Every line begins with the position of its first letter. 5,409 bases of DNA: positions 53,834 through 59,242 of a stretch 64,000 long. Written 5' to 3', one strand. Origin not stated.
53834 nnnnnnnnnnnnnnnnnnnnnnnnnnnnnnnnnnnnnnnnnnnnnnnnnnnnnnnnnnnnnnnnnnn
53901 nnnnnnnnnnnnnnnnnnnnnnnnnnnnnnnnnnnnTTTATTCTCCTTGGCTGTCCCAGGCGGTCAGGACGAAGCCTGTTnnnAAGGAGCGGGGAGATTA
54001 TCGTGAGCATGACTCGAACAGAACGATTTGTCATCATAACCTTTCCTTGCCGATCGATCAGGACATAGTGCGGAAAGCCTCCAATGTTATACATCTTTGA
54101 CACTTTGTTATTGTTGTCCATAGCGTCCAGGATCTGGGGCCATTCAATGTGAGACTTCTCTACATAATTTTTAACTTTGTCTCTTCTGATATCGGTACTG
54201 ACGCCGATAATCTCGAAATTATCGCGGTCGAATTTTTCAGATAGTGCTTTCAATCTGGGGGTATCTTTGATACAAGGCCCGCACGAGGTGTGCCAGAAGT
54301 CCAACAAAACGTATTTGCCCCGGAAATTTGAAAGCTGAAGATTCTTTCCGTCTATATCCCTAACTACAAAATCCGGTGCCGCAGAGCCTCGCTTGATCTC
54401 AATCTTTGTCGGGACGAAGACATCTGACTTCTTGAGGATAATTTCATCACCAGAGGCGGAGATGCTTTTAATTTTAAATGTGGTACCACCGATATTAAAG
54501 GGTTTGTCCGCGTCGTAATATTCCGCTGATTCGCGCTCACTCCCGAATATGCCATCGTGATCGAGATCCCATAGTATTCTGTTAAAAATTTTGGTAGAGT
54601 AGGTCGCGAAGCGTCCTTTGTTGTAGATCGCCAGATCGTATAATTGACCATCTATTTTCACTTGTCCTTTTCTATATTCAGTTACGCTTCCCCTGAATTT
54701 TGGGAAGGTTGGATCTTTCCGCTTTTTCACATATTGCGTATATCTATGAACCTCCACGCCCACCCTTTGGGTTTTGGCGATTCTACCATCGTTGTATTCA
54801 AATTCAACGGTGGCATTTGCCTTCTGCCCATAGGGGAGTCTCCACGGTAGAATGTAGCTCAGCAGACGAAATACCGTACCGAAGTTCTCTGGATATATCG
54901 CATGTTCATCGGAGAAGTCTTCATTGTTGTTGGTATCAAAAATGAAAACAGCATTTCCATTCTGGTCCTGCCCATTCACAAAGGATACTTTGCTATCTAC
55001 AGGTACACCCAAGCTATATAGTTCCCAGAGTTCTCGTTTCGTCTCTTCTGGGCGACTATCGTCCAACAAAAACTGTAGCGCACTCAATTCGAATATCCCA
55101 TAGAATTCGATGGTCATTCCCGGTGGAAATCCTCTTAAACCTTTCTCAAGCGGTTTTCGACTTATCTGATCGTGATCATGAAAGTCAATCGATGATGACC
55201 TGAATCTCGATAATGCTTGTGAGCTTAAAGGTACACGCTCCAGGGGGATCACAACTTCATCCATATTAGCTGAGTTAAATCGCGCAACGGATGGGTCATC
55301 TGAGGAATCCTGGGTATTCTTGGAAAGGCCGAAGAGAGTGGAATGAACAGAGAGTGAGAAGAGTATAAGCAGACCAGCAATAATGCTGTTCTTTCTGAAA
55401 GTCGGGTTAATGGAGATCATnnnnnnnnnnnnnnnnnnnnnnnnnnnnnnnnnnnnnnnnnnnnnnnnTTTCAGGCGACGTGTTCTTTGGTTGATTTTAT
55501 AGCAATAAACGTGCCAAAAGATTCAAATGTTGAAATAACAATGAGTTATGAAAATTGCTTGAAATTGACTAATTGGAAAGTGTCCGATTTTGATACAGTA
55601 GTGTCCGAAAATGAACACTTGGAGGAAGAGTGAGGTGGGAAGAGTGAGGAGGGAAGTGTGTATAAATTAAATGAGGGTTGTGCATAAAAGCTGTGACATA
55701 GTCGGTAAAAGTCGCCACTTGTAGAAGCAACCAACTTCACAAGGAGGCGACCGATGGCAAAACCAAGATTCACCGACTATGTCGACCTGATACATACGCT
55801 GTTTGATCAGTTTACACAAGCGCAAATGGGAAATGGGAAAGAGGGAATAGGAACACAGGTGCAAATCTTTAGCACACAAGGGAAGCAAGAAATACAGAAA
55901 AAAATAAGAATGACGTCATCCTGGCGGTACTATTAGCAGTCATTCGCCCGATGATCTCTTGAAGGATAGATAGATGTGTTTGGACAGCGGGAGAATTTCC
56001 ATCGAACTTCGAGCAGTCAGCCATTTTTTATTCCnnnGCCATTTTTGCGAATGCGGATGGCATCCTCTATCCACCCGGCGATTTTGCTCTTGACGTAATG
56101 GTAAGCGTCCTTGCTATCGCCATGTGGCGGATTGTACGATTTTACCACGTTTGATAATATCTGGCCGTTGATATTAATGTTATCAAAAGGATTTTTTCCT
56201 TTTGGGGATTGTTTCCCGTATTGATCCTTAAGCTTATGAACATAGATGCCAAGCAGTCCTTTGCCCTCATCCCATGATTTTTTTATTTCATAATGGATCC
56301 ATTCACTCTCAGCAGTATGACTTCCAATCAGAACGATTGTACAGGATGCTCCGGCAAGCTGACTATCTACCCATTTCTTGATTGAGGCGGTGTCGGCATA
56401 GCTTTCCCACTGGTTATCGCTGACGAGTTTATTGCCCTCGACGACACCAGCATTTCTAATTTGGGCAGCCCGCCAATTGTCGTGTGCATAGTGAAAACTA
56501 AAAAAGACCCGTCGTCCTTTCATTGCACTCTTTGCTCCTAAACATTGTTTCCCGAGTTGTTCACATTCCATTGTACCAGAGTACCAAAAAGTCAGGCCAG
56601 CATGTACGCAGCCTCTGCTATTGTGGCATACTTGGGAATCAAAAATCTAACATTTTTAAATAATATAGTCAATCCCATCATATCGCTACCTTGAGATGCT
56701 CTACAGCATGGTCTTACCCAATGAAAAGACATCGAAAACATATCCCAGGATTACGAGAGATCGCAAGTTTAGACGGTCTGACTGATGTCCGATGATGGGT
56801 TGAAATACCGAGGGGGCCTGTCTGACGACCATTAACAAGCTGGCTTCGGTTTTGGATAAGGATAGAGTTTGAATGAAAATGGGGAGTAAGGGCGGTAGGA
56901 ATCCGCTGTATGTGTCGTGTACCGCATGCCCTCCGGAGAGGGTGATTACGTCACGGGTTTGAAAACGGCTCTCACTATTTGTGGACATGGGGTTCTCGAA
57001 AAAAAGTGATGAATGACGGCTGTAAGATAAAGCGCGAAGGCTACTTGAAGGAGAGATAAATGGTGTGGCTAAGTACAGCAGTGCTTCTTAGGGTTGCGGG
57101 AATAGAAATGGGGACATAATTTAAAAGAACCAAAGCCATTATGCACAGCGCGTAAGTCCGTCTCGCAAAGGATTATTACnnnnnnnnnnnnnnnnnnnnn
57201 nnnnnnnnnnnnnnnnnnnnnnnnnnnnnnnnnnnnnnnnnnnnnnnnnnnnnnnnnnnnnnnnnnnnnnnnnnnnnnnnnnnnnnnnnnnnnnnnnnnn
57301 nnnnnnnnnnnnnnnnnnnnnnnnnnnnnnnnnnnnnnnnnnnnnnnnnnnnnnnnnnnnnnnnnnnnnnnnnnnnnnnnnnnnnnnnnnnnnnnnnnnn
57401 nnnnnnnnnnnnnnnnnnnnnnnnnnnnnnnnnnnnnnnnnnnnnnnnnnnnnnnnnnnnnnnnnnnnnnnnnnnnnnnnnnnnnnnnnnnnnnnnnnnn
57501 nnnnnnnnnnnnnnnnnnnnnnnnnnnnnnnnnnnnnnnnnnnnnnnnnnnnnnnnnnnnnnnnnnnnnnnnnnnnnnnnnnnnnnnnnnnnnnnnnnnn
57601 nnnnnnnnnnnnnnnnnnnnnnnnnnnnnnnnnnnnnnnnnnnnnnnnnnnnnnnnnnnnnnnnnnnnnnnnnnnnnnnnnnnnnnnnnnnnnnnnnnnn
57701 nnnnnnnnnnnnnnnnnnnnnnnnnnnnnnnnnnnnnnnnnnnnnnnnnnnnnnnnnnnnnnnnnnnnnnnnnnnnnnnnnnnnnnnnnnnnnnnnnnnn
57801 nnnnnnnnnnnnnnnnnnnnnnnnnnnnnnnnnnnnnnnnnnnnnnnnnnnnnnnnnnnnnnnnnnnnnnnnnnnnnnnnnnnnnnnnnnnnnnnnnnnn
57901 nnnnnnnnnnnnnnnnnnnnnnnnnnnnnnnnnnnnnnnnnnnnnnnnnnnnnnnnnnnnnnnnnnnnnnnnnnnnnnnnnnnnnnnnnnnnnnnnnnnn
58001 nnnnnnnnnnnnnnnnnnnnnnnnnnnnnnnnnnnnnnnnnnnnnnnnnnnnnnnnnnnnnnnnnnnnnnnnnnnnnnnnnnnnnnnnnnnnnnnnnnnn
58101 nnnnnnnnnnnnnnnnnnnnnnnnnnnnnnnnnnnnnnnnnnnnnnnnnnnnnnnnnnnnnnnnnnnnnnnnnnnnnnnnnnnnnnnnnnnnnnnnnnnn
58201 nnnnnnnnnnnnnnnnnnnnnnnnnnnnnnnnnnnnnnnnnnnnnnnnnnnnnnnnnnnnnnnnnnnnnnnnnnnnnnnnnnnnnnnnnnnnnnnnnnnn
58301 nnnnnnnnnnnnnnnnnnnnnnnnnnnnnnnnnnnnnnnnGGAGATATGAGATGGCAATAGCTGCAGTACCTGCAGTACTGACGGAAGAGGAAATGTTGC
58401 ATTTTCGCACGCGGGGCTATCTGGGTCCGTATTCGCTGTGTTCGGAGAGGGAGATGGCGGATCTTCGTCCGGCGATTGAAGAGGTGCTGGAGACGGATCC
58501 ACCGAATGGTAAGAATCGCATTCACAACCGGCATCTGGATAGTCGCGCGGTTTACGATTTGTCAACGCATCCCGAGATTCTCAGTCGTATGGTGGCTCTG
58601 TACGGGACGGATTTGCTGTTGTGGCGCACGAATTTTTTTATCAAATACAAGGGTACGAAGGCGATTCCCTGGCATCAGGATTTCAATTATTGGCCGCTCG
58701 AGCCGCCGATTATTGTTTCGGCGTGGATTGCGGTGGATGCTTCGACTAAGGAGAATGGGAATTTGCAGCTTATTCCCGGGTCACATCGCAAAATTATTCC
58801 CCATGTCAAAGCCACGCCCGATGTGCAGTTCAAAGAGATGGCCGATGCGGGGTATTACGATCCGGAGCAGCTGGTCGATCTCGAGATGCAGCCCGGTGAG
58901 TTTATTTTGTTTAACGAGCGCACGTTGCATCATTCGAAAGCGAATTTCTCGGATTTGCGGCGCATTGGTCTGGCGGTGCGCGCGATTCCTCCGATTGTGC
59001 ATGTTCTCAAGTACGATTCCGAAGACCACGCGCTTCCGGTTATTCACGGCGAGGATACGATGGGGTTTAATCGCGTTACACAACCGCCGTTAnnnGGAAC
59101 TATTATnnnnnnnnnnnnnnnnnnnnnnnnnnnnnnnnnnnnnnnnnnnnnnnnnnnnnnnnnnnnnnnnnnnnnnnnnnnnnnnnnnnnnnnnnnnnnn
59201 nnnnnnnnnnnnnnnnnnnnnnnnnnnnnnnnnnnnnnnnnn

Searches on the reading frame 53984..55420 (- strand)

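Call 6: search_protein_families(library=pfam, proteins=[window:53984-55420:-])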
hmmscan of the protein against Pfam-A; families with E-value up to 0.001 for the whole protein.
window:53984-55420:- (479 aa): 7 families
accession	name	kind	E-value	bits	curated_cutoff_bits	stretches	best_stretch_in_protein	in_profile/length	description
PF00578.27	AhpC-TSA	-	2e-21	76.6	26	1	345-461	2-121/124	AhpC/TSA family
PF08534.16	Redoxin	-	5.9e-21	75.3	26.6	1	344-465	2-132/148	Redoxin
PF13905.12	Thioredoxin_8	-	1.4e-18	67.4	27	1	368-461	1-94/94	Thioredoxin-like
PF13098.12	Thioredoxin_2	-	4.3e-06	27.4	27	1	368-460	5-86/104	Thioredoxin-like domain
PF00085.26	Thioredoxin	-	1.1e-05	25.9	23.5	1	369-419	19-68/103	Thioredoxin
PF00255.25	GSHPx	-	0.00012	22.1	27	1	350-407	3-59/108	Glutathione peroxidase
PF02630.20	SCO1-SenC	-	0.00014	22.3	22.8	1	350-424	3-83/134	SCO1/SenC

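Call 24: search_protein_families(library=ncbifam, proteins=[window:53984-55420:-])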
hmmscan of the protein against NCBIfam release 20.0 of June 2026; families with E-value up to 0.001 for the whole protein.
window:53984-55420:- (479 aa): 13 families
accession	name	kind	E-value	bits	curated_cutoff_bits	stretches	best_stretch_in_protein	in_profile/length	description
NF002854.0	PRK03147.1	subfamily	1.1e-27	97.1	170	1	338-464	32-155/176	thiol-disulfide oxidoreductase ResA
NF047696.1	ThlDiSintTplARhiz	equivalog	4.9e-16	59.2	230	1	348-460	77-192/219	thiol:disulfide interchange protein TlpA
NF041054.1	WAxxUGC_long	equivalog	7.1e-16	58.4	300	1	346-462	82-195/354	ResA-like WAxxUGC motif-containing protein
NF041202.1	StoA_CxxC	exception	1.1e-11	44.9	210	1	333-463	18-146/163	endospore biogenesis thiol-disulfide oxidoreductase StoA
NF006960.0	PRK09437.1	equivalog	1e-10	41.8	140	1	342-448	4-107/156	thioredoxin-dependent thiol peroxidase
NF040769.1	SelL_rel_redox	subfamily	7e-06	25.8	120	1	347-433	2-90/173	SelL-related redox protein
TIGR01068.1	thioredoxin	equivalog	9.7e-06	25.7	96.8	1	369-419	15-64/101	thioredoxin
NF047697.1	ThioredTrxAClost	equivalog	7.2e-05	22.9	140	1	369-400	18-49/105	thioredoxin TrxA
TIGR00385.1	dsbE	subfamily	7.8e-05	22.3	123.15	1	366-462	61-151/173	DsbE family thiol:disulfide interchange protein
NF010625.0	PRK14018.1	equivalog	0.0001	20.9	522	1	356-463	44-154/521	bifunctional peptide-methionine (S)-S-oxide reductase MsrA/peptide-methionine (R)-S-oxide reductase MsrB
NF038285.1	deiodinase_rel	hypoth_equivalog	0.00011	21.8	250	0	345-401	179-236/347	deiodinase family protein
NF053650.1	PerredPrxQDein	equivalog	0.00034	20.6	260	0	349-434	2-86/148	thioredoxin-dependent peroxiredoxin PrxQ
TIGR02661.1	MauD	equivalog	0.00094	18.7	188.6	0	345-462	49-160/189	methylamine dehydrogenase accessory protein MauD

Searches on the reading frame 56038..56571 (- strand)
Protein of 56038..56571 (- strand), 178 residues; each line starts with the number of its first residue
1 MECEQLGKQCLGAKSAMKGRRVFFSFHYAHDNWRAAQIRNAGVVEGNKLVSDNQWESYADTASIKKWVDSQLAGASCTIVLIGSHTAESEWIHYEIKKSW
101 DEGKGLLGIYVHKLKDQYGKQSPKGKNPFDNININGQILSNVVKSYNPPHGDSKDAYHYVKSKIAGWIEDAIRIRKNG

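Call 8: search_protein_families(library=pfam, proteins=[window:56038-56571:-])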
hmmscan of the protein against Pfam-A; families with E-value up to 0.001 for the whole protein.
window:56038-56571:- (178 aa): 2 families
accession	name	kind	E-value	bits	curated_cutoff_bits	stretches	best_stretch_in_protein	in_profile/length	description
PF08937.16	ThsB_TIR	-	2.9e-24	85.8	21.2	1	23-115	1-99/100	Thoeris protein ThsB, TIR-like domain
PF13676.11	TIR_2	-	0.00057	20.8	28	1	22-112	1-92/122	TIR domain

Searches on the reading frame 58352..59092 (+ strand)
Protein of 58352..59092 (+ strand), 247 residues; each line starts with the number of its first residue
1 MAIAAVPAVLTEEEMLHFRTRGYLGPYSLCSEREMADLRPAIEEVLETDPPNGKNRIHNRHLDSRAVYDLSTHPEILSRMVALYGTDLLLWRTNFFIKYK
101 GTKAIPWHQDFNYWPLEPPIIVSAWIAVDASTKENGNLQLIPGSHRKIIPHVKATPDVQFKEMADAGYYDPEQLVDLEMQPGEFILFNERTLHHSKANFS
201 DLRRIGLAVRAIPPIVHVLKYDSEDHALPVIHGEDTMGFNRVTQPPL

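Call 9: search_protein_families(library=pfam, proteins=[window:58352-59092:+])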
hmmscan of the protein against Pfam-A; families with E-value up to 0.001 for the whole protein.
window:58352-59092:+ (247 aa): 1 family
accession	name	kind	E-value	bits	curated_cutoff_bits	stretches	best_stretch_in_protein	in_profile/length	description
PF05721.19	PhyH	-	1.2e-30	107.8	22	1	18-204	1-211/213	Phytanoyl-CoA dioxygenase (PhyH)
